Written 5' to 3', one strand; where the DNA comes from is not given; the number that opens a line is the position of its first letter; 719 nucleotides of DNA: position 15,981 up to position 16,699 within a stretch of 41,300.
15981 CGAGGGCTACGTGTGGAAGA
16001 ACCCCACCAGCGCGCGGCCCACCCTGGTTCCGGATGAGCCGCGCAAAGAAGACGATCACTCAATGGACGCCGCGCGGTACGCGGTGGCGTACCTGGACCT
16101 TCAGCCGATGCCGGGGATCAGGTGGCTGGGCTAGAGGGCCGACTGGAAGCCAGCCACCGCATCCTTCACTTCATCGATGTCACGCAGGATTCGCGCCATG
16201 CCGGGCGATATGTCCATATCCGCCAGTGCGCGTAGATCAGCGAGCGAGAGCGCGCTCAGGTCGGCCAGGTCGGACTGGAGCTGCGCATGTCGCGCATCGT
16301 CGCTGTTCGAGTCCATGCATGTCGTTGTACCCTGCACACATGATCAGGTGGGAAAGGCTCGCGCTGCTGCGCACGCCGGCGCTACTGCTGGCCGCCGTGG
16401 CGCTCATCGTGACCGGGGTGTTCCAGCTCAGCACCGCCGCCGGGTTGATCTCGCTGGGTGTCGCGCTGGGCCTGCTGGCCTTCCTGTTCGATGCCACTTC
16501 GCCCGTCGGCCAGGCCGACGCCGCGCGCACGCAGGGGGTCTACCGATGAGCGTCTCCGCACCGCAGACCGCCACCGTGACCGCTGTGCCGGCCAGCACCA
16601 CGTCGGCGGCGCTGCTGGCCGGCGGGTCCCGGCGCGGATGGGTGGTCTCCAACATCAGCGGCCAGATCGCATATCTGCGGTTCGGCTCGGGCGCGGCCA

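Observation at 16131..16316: Orphan FxSxx-COOH-type RiPP precursor-like gene, antisense, between terminase and portal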

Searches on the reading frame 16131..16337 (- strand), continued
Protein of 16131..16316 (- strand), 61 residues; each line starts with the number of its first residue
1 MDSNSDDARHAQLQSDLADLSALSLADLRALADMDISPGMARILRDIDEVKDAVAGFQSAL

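Call 42: find_encoding_contigs(protein=P0017, flank=10000, max_places=2)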
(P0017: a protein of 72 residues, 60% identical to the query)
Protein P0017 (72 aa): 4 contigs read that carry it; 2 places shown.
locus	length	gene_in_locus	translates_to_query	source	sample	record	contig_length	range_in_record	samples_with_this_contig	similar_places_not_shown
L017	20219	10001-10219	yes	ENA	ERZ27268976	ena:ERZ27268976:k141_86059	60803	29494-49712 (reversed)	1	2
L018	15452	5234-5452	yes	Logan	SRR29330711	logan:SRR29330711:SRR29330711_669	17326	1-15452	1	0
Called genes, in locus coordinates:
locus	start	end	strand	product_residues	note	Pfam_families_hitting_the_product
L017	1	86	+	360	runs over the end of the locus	PF16396:DUF5005, PF13810:DUF4185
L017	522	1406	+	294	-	PF00497:SBP_bac_3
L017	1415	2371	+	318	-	PF00528:BPD_transp_1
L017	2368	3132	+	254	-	PF13191:AAA_16 (weak), PF00005:ABC_tran, PF02463:SMC_N (faint), PF13304:AAA_21 (weak)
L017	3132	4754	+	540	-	PF07969:Amidohydro_3, PF01979:Amidohydro_1 (weak)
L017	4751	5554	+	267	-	PF13354:Beta-lactamase2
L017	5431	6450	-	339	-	PF00126:HTH_1, PF03466:LysR_substrate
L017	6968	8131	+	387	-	-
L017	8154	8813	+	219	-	-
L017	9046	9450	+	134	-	PF13276:HTH_21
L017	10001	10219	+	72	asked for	PF27839:FxSxx-COOH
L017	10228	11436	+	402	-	PF04055:Radical_SAM, PF13353:Fer4_12 (weak)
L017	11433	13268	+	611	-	-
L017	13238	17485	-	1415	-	PF00931:NB-ARC (weak), PF25000:DUF7779, PF13424:TPR_12 (weak), PF13374:TPR_10 (weak), PF13424:TPR_12, PF13374:TPR_10, PF13424:TPR_12 (weak)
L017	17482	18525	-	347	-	PF00004:AAA (faint), PF07728:AAA_5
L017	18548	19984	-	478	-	PF19956:EAD2, PF19916:VMAP-M0, PF20028:VMAP-C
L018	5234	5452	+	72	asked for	PF27839:FxSxx-COOH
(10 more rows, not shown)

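Call 44: find_related_loci(query=A3, collection=viral_contigs, flank=8000)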
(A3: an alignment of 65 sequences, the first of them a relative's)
Query A3 (61 aa) in viral_contigs; peptide patterns used: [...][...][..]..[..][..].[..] (x = any residue, [..] = any of these).
67 stretches matched a pattern; 2 encode a relative of the query (tblastn E <= 1e-3); 2 distinct loci.
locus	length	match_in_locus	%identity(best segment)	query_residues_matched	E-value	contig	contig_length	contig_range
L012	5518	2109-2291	100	1-61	5e-35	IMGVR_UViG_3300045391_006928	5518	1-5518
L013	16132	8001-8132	41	17-61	5e-6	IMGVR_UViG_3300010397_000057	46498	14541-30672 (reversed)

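Call 45: search_protein_families(library=phrogs, proteins=[L013:2748-5483:+, L013:5493-5966:+, L013:5971-6696:+, L013:6701-7099:+, L013:7036-7464:+, L013:7709-7954:+, L013:8332-8673:+, L013:8699-8947:+, L013:10846-11274:+, L013:11356-12204:-], max_evalue=0.001)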
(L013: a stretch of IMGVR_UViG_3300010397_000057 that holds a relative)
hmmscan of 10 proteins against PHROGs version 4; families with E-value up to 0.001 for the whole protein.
L013:2748-5483:+ (911 aa): 2 families
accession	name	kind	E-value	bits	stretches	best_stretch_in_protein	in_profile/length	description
phrog_5313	-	unknown function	1.2e-130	438.5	3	91-695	435-1039/1052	-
phrog_24476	-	other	2.6e-56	192.1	2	614-909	761-1064/1066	phosphodiesterase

L013:5493-5966:+ (157 aa): 0 families

L013:5971-6696:+ (241 aa): 1 family
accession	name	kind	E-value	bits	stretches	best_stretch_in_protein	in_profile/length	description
phrog_32486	-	unknown function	4.9e-05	24.1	1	35-143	34-128/170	-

L013:6701-7099:+ (132 aa): 2 families
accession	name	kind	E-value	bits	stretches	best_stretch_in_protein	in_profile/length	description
phrog_1298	-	tail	0.00088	19.9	0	18-78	17-74/163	minor tail protein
phrog_5552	-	moron, auxiliary metabolic gene and host takeover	0.0009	20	0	7-129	16-144/162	membrane protein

L013:7036-7464:+ (142 aa): 3 families
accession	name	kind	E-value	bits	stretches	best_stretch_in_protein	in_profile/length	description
phrog_2658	-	other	5.2e-07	31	1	28-133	13-117/126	hol-like chemotaxis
phrog_736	-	unknown function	0.00014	23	1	31-119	16-93/112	-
phrog_312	-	lysis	0.00039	21.4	1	23-126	8-109/173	Rz-like spanin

L013:7709-7954:+ (81 aa): 1 family
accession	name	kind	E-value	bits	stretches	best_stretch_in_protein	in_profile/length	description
phrog_32276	-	unknown function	7.3e-06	26.7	1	12-78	109-175/220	-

L013:8332-8673:+ (113 aa): 0 families

L013:8699-8947:+ (82 aa): 2 families
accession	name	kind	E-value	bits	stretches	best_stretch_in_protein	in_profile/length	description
phrog_497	-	moron, auxiliary metabolic gene and host takeover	1.1e-05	26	1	7-52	11-59/342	toxin-antitoxin system HicB-like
phrog_11958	-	unknown function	0.00097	20.3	0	15-52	14-51/84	-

L013:10846-11274:+ (142 aa): 0 families

L013:11356-12204:- (282 aa): 4 families
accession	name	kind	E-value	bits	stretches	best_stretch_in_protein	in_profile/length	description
phrog_1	-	integration and excision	3.7e-34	120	1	62-276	222-451/611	integrase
phrog_216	-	integration and excision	2e-20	74.1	1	70-272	16-236/301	integrase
phrog_7685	-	integration and excision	0.00051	20.7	1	218-270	180-233/240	integrase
phrog_7269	-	integration and excision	0.00074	20.4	0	213-269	23-78/89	integrase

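Call 56: find_related_loci(query=A2, collection=genome_contigs, flank=10000)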
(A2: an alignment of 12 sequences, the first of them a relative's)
Query A2 (61 aa) in genome_contigs; peptide patterns used: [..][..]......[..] (x = any residue, [..] = any of these).
140 stretches matched a pattern; 3 encode a relative of the query (tblastn E <= 1e-3); 3 distinct loci.
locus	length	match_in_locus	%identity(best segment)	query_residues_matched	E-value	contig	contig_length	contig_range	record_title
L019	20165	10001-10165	60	10-61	3e-12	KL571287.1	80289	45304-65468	Actinoplanes liguriensis strain NRRL B-16723 genomic scaffold P065_Doro1_scaffold95, whole genome shotgun sequence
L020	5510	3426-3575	40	12-61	1e-9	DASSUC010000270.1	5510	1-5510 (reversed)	MAG TPA_asm: Micromonosporaceae bacterium isolate SMAG_U557 k141_999303, whole genome shotgun sequence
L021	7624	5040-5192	33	11-61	2e-5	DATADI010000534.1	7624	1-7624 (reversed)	MAG TPA_asm: Thermomonospora sp. isolate SMAG_U6746 k141_2052747, whole genome shotgun sequence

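Call 60: find_related_loci(query=A2, collection=metagenome_contigs, flank=10000)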
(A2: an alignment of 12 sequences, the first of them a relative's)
Query A2 (61 aa) in metagenome_contigs; peptide patterns used: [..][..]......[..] (x = any residue, [..] = any of these).
187 stretches matched a pattern; 2 encode a relative of the query (tblastn E <= 1e-3); 2 distinct loci.
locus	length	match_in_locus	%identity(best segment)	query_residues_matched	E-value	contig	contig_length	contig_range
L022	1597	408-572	60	7-61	6e-18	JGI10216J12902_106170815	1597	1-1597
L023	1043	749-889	45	17-61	9e-7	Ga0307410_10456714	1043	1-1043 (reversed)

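Call 93: find_encoding_contigs(protein=P0105, flank=10000, max_places=2)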
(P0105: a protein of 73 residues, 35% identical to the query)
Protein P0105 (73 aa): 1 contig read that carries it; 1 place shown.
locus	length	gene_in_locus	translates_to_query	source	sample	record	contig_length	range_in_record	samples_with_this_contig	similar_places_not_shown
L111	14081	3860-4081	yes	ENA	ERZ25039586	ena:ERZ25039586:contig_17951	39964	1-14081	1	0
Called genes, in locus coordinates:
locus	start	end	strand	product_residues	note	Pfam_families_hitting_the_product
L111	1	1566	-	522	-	?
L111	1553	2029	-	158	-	-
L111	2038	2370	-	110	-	-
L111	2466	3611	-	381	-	PF06772:LtrA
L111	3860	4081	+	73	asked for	PF27839:FxSxx-COOH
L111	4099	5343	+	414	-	PF04055:Radical_SAM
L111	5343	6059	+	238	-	-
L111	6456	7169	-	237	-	-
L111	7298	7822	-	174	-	-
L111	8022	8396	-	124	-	-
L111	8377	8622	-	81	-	PF13424:TPR_12 (weak)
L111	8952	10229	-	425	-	-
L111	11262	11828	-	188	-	-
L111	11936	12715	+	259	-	-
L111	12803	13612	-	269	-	-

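Call 95: search_protein_families(library=phrogs, proteins=[window:16131-16316:-], max_evalue=0.01)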
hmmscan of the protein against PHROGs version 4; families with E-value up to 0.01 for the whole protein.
window:16131-16316:- (61 aa): 0 families

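Call 97: search_protein_families(library=padloc, proteins=[L017:10228-11436:+, L017:11433-13268:+, L017:13238-17485:-, L017:17482-18525:-, L017:18548-19984:-, L010:9578-13528:-, L010:13539-14810:-, window:16131-16316:-], max_evalue=0.001)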
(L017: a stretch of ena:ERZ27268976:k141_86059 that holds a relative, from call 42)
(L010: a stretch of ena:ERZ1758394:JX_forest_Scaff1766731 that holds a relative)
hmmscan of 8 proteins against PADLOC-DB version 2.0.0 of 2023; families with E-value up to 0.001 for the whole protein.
L017:10228-11436:+ (402 aa): 2 families
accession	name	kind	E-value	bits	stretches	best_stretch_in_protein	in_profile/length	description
PDLC02903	pVip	-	2e-12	45.2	1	26-152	5-110/257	Viperins not associated with kinases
PDLC02904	pVip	-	5.6e-09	33.9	1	26-153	8-118/262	Viperins associated with kinases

L017:11433-13268:+ (611 aa): 0 families

L017:13238-17485:- (1415 aa): 0 families

L017:17482-18525:- (347 aa): 5 families
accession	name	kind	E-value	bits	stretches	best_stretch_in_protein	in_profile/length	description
PDLC02196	IetA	-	2e-05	22.2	1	75-110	113-148/374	-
PDLC04140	mad8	-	4e-05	21.3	1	83-126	26-58/314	mads_8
PDLC00915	TRIP13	-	9.1e-05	20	0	87-107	66-86/302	TRIP13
PDLC04232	IetA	-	0.00041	17.9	0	83-110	115-142/330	-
PDLC02195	IetA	-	0.00057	17.3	0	77-110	130-163/395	-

L017:18548-19984:- (478 aa): 0 families

L010:9578-13528:- (1316 aa): 2 families
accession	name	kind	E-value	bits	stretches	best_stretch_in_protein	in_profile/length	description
PDLC04559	PDC-M28B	-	4.5e-22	76.7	2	7-75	126-190/438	-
PDLC04560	PDC-M28B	-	5.9e-10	37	1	9-54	14-59/327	-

L010:13539-14810:- (423 aa): 0 families

window:16131-16316:- (61 aa): 0 families

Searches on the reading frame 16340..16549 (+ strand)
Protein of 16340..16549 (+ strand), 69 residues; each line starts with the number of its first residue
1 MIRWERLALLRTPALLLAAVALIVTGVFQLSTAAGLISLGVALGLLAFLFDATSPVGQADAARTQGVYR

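Call 40: search_protein_families(library=phrogs, proteins=[window:16343-16549:+], max_evalue=0.001)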
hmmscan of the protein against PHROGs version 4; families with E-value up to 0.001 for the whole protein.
window:16343-16549:+ (68 aa): 2 families
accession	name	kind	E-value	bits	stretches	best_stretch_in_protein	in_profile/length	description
phrog_1142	-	unknown function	4.5e-05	24.1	1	14-54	18-58/62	-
phrog_502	-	moron, auxiliary metabolic gene and host takeover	0.00013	22.5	1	11-50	9-48/58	membrane protein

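Call 95: search_protein_families(library=phrogs, proteins=[window:16340-16549:+], max_evalue=0.01)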
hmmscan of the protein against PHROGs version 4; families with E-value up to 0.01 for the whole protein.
window:16340-16549:+ (69 aa): 2 families
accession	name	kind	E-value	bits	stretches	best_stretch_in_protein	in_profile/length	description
phrog_1142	-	unknown function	4.7e-05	24.1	1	15-55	18-58/62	-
phrog_502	-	moron, auxiliary metabolic gene and host takeover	0.00013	22.4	1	12-51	9-48/58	membrane protein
